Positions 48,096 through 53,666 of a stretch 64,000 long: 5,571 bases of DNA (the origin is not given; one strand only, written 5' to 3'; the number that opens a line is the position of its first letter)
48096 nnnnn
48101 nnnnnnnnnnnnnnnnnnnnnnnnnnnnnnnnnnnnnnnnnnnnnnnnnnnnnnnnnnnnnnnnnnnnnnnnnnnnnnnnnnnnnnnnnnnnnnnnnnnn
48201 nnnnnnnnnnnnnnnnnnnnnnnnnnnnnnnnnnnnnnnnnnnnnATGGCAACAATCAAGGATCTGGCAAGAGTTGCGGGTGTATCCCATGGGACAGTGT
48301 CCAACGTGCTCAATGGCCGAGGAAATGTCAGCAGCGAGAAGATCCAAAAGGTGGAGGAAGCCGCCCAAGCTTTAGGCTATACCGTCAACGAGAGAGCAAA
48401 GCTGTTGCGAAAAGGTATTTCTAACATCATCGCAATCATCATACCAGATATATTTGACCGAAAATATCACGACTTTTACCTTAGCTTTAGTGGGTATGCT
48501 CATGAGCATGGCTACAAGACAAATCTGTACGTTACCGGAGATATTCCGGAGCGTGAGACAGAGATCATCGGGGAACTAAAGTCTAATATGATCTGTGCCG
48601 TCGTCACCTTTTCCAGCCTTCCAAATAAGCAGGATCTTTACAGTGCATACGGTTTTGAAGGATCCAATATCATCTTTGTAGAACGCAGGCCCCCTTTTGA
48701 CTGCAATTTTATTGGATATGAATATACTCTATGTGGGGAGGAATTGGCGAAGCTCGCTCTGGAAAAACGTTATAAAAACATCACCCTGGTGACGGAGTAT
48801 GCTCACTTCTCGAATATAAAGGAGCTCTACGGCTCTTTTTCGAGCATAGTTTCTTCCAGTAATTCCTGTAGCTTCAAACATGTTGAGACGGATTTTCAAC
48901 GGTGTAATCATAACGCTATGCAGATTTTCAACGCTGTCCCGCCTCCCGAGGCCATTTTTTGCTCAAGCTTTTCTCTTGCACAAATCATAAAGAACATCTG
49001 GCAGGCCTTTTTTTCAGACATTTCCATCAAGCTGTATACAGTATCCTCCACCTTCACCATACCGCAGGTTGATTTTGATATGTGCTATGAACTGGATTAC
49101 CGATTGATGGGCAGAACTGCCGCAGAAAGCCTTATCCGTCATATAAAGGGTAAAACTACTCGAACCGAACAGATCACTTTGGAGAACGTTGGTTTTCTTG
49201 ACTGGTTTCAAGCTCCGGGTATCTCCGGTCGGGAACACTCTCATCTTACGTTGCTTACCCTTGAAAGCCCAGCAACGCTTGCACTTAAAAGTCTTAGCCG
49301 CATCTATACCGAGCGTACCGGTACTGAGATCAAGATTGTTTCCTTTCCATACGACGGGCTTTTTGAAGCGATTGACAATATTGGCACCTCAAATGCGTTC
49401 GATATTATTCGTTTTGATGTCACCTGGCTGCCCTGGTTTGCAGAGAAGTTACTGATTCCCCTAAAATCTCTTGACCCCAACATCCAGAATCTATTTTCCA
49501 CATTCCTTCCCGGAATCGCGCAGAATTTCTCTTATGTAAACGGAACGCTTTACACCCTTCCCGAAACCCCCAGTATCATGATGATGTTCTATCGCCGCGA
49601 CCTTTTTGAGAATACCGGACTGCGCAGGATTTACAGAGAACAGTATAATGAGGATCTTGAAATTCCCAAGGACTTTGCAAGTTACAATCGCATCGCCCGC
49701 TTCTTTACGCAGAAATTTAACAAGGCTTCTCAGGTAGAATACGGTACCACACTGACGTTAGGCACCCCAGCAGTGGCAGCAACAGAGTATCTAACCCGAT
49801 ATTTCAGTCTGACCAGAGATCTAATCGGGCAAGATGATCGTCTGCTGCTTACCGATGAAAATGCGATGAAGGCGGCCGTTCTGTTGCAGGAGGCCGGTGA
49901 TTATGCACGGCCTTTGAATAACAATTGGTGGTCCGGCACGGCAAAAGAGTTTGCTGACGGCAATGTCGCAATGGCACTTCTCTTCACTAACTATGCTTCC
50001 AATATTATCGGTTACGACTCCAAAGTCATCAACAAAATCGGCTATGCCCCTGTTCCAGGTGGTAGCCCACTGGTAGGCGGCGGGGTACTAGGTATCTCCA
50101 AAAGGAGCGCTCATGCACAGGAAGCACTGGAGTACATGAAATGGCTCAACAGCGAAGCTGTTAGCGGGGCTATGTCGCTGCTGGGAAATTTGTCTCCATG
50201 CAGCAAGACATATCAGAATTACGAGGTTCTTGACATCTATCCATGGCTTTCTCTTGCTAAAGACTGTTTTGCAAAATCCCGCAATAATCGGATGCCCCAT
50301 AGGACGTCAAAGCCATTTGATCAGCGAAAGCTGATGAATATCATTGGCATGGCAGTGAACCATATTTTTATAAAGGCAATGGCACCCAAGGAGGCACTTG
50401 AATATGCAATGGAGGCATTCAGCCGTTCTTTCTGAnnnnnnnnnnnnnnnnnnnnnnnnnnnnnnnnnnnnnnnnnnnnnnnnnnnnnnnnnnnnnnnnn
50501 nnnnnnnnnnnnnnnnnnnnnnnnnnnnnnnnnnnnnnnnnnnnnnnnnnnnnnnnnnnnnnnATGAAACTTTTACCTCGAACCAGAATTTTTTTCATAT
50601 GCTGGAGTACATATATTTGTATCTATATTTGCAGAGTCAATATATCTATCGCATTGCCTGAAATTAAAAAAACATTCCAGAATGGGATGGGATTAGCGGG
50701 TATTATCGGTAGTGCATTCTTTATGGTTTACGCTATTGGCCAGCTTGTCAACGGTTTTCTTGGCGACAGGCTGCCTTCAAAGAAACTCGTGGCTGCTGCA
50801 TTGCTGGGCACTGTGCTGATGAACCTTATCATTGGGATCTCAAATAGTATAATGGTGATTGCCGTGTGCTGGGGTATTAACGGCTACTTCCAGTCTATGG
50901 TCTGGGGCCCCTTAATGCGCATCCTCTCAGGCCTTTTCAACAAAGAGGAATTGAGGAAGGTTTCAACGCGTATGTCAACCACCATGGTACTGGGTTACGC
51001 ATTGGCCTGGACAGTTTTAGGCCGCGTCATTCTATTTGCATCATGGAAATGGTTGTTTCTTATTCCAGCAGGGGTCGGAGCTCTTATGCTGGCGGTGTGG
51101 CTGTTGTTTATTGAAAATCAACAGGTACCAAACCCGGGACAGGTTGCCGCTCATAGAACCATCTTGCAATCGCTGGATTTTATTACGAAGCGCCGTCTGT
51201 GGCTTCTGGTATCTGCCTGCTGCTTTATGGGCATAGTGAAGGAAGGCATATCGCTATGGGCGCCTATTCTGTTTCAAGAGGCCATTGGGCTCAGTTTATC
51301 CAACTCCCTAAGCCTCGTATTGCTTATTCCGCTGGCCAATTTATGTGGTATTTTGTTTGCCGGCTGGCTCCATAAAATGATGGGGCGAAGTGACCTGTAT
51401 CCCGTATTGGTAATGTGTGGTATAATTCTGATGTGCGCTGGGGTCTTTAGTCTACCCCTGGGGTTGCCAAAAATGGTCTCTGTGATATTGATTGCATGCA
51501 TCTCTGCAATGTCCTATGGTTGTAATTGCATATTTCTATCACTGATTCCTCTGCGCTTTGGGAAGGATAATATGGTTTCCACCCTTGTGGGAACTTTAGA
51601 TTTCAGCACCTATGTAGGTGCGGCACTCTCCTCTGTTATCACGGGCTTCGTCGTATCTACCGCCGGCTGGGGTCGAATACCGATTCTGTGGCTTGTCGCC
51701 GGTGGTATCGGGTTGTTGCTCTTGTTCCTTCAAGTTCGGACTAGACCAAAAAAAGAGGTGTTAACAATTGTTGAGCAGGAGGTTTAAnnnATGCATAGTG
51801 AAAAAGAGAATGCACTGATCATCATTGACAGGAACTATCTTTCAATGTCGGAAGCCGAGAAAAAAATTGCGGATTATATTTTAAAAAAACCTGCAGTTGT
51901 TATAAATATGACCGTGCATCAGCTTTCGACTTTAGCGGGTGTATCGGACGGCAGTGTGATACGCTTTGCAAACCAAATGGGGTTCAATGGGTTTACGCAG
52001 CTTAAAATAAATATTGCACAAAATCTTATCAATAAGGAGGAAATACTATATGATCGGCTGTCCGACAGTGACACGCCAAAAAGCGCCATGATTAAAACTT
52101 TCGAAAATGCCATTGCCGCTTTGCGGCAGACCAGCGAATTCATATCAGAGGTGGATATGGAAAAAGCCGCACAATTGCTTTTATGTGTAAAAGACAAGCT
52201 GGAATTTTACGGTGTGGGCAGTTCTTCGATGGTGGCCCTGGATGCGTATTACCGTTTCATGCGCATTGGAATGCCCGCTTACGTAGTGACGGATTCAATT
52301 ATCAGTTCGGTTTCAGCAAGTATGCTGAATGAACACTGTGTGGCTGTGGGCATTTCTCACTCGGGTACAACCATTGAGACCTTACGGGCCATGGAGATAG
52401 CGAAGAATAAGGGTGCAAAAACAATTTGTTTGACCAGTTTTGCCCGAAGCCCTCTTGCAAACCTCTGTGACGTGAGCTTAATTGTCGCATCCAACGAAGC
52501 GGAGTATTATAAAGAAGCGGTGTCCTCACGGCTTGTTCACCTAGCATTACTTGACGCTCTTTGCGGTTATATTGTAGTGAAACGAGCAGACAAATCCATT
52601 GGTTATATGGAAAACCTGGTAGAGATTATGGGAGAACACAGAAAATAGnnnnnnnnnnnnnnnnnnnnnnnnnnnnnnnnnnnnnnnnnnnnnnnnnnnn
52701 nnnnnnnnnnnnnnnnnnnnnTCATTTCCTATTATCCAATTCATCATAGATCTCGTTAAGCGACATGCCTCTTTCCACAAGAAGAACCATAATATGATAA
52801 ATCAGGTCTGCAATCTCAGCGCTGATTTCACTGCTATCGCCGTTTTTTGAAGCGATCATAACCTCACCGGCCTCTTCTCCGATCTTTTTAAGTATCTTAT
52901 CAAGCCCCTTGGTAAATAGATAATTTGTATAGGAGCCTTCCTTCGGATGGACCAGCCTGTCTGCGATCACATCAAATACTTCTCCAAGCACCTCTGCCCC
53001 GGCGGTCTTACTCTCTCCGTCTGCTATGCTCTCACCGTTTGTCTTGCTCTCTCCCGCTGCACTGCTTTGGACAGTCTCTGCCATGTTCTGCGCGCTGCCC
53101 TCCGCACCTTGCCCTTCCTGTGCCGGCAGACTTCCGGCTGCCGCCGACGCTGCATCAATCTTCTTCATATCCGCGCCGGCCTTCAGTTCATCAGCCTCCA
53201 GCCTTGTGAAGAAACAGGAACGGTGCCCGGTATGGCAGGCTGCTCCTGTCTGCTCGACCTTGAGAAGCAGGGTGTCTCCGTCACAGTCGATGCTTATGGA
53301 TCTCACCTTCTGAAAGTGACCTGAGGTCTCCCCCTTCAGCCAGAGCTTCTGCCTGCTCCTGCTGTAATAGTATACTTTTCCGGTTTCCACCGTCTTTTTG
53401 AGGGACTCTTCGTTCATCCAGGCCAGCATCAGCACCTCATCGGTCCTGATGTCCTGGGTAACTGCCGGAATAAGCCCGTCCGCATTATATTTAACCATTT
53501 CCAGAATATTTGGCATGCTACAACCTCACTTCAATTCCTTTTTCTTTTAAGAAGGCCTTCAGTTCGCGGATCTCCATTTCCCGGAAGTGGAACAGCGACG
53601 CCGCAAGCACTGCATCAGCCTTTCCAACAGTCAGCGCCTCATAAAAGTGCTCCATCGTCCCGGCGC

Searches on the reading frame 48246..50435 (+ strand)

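Call 65: search_protein_families(library=pfam, proteins=[window:48246-50435:+], max_evalue=0.00001)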
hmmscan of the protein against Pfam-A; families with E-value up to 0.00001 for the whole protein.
window:48246-50435:+ (729 aa): 4 families
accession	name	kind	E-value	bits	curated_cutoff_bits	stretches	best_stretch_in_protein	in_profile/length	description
PF13416.11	SBP_bac_8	-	1e-22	81.7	27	1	354-658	6-267/279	Bacterial extracellular solute-binding protein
PF01547.30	SBP_bac_1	-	3.1e-22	80.4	26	1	354-638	17-304/307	Bacterial extracellular solute-binding protein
PF00356.27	LacI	-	2e-13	50.3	27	1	3-48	1-46/46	Bacterial regulatory proteins, lacI family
PF01381.28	HTH_3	-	7.5e-06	26.3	23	0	3-39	11-47/55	Helix-turn-helix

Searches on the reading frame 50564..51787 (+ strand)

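Call 65: search_protein_families(library=pfam, proteins=[window:50564-51787:+], max_evalue=0.00001)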
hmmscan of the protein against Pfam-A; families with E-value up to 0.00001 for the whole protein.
window:50564-51787:+ (407 aa): 1 family
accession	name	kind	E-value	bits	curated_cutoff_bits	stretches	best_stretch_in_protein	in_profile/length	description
PF07690.21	MFS_1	-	1.9e-41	142.6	33.4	1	14-337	2-328/347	Major Facilitator Superfamily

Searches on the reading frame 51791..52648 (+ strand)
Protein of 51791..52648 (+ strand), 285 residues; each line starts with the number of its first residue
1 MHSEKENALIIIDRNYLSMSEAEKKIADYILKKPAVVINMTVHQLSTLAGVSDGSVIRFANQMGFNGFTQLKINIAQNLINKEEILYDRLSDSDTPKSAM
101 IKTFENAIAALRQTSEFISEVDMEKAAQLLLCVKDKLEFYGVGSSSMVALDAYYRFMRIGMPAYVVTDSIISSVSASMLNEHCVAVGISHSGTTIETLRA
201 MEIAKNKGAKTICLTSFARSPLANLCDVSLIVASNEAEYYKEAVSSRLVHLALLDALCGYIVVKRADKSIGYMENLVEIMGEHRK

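Call 65: search_protein_families(library=pfam, proteins=[window:51791-52648:+], max_evalue=0.00001)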
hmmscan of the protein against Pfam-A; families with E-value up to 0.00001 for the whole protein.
window:51791-52648:+ (285 aa): 2 families
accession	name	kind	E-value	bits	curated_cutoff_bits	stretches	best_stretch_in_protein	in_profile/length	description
PF01418.23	HTH_6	-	3.6e-20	72.2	28.3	1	7-81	2-76/77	Helix-turn-helix domain, rpiR family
PF01380.27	SIS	-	2.9e-19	69.6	25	1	134-257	5-128/131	SIS domain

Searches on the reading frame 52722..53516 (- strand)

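Call 65: search_protein_families(library=pfam, proteins=[window:52722-53516:-], max_evalue=0.00001)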
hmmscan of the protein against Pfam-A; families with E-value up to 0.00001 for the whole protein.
window:52722-53516:- (264 aa): 2 families
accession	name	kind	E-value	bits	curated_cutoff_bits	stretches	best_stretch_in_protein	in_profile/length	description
PF01502.23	PRA-CH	-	3.3e-38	129.8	27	1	30-103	1-74/74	Phosphoribosyl-AMP cyclohydrolase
PF01503.22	PRA-PH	-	4.7e-22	78.6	21.3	1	179-263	3-85/86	Phosphoribosyl-ATP pyrophosphohydrolase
